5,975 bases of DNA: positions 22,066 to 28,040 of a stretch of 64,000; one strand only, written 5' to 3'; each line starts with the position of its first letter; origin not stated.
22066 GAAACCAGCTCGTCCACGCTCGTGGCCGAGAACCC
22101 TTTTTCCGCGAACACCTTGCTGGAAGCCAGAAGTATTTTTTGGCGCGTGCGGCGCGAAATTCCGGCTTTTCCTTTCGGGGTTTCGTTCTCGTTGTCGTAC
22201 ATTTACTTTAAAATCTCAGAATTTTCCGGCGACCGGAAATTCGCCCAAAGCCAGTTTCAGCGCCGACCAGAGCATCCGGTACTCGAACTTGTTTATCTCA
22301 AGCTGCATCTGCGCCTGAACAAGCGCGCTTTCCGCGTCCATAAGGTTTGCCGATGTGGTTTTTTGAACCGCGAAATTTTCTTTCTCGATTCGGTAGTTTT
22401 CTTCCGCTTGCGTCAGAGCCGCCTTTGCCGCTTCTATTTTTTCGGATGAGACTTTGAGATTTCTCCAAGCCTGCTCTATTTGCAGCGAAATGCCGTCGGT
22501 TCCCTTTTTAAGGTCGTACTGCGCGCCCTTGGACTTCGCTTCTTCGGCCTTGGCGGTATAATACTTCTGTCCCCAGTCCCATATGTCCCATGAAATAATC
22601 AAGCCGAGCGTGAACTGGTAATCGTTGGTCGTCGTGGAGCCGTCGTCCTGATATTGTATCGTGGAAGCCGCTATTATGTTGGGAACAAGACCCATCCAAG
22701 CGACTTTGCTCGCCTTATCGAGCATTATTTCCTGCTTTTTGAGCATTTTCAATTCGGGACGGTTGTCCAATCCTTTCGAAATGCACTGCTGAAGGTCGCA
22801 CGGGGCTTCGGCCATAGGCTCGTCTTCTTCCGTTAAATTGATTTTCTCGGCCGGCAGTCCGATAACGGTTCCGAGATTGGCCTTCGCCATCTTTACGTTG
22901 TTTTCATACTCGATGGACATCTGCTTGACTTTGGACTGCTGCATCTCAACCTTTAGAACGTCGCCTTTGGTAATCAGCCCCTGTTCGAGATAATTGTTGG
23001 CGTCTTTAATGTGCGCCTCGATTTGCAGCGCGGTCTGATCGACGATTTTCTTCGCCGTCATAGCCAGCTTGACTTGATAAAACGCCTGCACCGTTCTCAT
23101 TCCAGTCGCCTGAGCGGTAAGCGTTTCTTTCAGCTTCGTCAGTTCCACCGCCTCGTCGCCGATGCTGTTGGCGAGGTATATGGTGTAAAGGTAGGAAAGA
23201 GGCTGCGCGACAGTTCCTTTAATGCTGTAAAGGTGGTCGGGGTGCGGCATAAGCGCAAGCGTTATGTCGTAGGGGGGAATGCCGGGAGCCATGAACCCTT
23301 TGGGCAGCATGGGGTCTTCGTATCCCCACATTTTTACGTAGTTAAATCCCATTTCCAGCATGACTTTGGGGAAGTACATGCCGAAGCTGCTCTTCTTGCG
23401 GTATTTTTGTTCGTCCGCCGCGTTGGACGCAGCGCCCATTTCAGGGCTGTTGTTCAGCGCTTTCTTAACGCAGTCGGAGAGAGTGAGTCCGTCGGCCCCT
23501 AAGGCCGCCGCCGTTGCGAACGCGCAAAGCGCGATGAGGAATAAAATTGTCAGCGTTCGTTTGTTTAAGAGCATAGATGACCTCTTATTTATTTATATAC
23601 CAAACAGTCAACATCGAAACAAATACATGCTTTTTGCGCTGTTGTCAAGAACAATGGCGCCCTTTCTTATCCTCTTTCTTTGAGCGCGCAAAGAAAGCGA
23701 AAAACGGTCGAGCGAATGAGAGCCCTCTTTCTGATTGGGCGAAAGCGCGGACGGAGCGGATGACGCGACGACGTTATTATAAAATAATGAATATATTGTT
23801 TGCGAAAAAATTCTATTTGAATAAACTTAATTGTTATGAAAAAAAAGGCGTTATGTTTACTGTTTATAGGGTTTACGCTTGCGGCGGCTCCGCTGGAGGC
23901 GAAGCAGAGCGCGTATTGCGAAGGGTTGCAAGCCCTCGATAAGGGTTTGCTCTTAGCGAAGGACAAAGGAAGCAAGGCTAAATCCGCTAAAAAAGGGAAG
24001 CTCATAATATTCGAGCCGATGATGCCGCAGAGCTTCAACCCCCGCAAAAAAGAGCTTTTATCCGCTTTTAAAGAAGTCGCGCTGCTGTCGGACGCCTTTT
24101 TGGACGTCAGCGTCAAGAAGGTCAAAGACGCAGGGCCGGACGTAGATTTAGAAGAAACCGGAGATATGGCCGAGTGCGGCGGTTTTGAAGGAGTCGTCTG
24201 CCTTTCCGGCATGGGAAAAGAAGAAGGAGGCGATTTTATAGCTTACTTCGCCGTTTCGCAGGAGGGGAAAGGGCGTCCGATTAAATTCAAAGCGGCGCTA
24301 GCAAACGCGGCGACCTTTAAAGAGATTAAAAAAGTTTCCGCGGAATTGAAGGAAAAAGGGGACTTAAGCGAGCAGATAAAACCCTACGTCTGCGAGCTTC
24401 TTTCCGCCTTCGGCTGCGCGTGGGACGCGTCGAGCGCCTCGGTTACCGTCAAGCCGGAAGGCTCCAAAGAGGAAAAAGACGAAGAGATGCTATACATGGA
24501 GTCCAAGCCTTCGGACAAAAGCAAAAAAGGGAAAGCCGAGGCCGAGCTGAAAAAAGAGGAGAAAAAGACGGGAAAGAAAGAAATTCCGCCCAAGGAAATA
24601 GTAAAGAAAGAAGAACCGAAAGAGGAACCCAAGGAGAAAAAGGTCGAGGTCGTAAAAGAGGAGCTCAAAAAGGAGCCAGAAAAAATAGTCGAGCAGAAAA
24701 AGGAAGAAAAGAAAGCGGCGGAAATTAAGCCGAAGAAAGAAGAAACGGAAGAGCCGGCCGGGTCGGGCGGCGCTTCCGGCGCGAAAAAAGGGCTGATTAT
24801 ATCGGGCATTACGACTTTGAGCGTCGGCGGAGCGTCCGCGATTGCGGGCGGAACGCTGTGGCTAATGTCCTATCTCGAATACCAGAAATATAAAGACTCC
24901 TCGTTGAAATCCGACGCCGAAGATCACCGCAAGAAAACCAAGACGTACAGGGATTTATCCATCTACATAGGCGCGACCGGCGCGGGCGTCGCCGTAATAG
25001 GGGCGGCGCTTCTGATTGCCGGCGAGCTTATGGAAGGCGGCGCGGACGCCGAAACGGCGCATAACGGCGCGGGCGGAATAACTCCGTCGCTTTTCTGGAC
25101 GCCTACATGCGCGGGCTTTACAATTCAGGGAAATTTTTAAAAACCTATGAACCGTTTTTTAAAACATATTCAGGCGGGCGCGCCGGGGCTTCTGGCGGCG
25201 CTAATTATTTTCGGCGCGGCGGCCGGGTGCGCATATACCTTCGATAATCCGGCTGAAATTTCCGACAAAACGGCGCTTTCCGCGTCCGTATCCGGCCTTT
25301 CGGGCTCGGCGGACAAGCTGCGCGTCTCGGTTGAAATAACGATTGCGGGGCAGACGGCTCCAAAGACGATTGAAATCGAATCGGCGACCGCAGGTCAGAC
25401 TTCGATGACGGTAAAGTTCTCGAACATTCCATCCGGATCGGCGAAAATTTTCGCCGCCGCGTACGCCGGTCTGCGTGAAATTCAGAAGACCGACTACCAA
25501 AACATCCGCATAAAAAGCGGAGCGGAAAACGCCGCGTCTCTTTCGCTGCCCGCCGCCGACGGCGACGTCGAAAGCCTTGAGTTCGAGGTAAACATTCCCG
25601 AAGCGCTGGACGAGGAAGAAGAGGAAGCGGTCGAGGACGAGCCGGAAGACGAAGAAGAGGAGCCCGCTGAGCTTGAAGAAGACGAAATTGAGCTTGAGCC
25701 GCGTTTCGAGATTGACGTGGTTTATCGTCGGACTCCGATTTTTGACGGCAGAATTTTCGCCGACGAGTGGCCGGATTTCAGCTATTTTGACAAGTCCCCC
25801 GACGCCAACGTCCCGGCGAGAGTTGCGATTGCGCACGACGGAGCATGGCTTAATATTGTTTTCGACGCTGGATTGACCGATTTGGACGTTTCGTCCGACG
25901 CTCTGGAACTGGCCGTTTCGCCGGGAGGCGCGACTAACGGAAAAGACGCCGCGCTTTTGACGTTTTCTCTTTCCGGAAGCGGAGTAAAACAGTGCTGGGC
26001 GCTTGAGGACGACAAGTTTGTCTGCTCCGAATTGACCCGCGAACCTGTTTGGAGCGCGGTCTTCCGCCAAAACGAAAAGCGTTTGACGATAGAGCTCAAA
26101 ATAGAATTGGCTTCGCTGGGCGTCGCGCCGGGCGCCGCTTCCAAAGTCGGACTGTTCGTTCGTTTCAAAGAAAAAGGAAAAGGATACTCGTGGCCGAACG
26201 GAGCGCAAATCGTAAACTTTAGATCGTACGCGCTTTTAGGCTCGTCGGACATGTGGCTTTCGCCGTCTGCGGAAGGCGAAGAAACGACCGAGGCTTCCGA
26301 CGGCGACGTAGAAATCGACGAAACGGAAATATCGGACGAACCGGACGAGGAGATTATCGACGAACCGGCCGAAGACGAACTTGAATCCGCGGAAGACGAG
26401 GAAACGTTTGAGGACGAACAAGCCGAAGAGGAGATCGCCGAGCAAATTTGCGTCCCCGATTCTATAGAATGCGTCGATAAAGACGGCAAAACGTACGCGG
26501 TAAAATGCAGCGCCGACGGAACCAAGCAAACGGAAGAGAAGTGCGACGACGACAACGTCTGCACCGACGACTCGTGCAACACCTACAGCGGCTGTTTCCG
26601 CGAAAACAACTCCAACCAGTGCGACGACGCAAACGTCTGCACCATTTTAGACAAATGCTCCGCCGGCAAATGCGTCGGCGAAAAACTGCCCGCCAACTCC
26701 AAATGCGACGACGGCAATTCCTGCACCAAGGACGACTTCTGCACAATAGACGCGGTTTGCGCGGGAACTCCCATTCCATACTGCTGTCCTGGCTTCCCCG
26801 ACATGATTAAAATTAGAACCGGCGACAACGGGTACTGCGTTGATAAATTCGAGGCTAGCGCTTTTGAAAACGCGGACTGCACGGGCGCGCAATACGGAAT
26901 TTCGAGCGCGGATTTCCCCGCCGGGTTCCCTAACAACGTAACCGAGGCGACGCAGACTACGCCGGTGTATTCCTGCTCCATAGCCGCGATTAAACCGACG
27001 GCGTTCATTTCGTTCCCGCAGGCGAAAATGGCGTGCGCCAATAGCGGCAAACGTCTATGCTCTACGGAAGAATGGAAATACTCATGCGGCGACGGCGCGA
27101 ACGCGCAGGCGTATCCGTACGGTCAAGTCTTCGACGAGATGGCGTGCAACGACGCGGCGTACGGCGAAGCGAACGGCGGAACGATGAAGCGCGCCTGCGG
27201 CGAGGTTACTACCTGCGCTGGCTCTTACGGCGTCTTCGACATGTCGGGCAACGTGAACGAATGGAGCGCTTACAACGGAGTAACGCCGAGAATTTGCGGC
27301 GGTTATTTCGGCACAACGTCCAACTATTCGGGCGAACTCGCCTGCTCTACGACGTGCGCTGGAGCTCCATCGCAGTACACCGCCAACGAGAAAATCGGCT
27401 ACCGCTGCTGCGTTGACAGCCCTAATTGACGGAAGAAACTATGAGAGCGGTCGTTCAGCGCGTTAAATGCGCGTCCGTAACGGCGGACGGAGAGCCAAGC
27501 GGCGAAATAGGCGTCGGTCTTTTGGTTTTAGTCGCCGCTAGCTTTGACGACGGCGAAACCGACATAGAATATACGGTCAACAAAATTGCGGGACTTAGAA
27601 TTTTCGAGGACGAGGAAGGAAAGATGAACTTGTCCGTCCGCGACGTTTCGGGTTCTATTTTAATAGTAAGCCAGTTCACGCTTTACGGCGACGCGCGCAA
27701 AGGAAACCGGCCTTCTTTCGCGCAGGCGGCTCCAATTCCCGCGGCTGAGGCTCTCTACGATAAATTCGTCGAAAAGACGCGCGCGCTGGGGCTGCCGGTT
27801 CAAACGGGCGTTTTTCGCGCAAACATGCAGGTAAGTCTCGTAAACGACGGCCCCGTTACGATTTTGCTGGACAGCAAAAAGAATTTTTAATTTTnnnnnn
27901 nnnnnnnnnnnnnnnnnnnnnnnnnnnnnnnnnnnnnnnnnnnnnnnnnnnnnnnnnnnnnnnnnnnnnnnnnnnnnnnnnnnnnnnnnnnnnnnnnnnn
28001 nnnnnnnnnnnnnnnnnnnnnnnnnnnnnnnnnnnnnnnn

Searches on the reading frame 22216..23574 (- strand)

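Call 69: search_protein_families(library=ncbifam, proteins=[window:22216-23574:-], max_evalue=1e-20)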
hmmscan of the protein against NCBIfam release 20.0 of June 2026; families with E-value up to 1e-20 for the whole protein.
window:22216-23574:- (452 aa): 1 family
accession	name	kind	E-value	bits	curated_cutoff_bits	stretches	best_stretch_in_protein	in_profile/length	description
TIGR01844.1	type_I_sec_TolC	subfamily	1.8e-30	106.3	225.15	1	30-446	3-400/414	TolC family outer membrane protein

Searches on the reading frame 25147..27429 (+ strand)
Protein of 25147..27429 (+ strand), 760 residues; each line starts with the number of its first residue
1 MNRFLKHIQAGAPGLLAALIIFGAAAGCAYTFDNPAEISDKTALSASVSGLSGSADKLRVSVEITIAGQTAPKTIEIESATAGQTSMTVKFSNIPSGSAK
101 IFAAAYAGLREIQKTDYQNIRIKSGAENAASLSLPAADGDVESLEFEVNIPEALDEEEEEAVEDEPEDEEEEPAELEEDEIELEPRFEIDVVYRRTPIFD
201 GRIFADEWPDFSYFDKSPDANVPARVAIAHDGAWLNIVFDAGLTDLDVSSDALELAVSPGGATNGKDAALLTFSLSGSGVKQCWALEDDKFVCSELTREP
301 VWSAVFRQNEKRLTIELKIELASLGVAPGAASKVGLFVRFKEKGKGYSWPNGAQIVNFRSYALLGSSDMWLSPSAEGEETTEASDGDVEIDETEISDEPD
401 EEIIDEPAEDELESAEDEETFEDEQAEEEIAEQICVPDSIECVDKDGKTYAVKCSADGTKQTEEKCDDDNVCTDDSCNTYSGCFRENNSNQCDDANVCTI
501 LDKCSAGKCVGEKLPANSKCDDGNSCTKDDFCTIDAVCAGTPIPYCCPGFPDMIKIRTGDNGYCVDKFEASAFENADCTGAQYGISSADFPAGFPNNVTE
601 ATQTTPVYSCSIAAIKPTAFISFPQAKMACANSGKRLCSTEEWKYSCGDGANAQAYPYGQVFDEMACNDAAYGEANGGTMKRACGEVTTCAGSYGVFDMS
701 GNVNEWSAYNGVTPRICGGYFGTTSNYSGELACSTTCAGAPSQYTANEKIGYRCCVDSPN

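Call 69: search_protein_families(library=ncbifam, proteins=[window:25147-27429:+], max_evalue=1e-20)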
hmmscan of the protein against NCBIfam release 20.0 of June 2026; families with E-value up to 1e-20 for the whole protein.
window:25147-27429:+ (760 aa): 0 families

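Call 91: search_protein_families(library=pfam, proteins=[window:25147-27429:+], max_evalue=0.0001)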
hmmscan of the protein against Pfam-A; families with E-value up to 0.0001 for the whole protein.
window:25147-27429:+ (760 aa): 1 family
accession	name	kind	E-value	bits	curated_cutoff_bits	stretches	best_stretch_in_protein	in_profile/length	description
PF03781.23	FGE-sulfatase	-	3.9e-11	43.6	23.3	1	597-707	69-189/255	Sulfatase-modifying factor enzyme 1-like domain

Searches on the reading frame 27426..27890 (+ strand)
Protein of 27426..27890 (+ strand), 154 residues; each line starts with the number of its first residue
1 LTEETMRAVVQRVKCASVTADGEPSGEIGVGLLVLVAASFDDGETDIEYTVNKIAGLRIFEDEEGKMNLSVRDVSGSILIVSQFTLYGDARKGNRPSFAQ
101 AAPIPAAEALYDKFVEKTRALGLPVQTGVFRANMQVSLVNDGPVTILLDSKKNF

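Call 91: search_protein_families(library=pfam, proteins=[window:27426-27890:+], max_evalue=0.0001)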
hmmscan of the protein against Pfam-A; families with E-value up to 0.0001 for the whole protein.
window:27426-27890:+ (154 aa): 1 family
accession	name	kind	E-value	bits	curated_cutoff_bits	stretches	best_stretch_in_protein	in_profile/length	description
PF02580.21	Tyr_Deacylase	-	1.4e-57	194.5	25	1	7-149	1-144/144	D-Tyr-tRNA(Tyr) deacylase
